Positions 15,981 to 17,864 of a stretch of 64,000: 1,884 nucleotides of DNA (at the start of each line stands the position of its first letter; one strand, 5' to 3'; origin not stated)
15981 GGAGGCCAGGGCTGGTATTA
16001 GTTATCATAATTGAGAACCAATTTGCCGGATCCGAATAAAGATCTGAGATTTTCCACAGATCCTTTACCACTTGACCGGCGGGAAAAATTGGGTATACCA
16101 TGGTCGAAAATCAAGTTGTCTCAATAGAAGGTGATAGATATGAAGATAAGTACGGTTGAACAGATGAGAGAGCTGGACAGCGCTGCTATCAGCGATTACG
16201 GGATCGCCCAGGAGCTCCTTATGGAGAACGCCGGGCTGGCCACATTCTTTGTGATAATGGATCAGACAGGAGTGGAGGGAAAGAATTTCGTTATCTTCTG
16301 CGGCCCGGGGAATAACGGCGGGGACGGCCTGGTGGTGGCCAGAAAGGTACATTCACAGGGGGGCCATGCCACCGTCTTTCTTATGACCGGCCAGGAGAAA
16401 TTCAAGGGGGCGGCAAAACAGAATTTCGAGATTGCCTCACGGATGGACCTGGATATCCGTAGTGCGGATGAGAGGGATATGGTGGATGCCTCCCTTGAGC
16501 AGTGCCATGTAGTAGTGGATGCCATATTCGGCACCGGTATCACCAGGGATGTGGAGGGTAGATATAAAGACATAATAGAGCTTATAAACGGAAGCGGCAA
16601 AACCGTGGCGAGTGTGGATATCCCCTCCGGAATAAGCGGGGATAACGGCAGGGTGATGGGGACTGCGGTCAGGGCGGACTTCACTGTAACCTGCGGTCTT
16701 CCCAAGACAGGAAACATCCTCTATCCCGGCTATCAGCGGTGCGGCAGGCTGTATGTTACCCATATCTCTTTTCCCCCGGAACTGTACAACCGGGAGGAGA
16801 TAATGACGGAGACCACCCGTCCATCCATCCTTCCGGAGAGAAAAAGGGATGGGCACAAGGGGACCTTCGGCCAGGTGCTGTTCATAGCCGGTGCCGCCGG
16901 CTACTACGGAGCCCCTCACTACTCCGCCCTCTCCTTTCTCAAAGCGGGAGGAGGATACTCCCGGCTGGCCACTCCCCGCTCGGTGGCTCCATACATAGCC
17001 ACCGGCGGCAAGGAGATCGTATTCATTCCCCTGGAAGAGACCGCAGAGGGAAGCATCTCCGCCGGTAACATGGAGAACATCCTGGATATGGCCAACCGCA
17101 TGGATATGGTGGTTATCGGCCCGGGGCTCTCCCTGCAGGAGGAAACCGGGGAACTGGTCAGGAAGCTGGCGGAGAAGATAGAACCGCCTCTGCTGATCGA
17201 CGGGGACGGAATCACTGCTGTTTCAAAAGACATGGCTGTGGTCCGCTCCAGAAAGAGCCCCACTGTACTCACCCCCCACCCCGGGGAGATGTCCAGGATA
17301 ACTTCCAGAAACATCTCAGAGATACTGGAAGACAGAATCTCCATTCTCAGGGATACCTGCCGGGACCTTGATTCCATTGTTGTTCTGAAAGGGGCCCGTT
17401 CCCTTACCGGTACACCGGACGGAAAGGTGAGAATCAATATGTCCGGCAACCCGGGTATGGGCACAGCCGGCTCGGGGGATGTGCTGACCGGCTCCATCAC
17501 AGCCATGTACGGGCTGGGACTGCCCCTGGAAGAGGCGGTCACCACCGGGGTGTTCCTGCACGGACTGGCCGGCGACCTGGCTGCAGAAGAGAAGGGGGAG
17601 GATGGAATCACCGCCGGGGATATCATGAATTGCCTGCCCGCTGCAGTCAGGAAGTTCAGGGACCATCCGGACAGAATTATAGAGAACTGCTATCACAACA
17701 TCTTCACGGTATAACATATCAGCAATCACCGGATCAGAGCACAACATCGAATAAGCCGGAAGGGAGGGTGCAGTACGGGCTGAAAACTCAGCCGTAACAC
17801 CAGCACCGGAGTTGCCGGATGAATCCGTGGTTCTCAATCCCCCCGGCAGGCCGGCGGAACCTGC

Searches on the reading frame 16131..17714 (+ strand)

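Call 7: search_protein_families(library=pfam, proteins=[window:16131-17714:+], max_evalue=0.01)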
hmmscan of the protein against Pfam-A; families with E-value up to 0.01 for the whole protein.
window:16131-17714:+ (527 aa): 3 families
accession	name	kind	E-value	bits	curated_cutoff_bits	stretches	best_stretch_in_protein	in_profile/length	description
PF03853.21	YjeF_N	-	6.4e-50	169.9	24.9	1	29-194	3-169/169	YjeF-related protein N-terminus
PF01256.23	Carb_kinase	-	7.5e-47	160.3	27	1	249-502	1-240/242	NAD(P)H-hydrate dehydratase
PF08543.17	Phos_pyr_kin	-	0.0075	16.1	27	0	375-473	118-224/246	Phosphomethylpyrimidine kinase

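Call 8: search_protein_families(library=ncbifam, proteins=[window:16131-17714:+], max_evalue=0.01)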
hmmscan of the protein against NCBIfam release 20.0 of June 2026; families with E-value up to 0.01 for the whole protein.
window:16131-17714:+ (527 aa): 4 families
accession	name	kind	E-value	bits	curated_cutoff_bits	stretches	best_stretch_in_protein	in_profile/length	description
NF007856.0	PRK10565.1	equivalog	4.4e-73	246.7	703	1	4-506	15-498/510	bifunctional ADP-dependent NAD(P)H-hydrate dehydratase/NAD(P)H-hydrate epimerase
TIGR00196.1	yjeF_cterm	hypoth_equivalog_domain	9.4e-58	195.7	129.85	1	226-507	4-276/277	NAD(P)H-hydrate dehydratase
TIGR00197.1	yjeF_nterm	hypoth_equivalog_domain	4.1e-45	153.9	88.6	1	8-215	5-205/206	NAD(P)H-hydrate epimerase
NF010033.0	PRK13508.1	equivalog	0.0068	15.7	469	0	321-451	124-254/309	tagatose-6-phosphate kinase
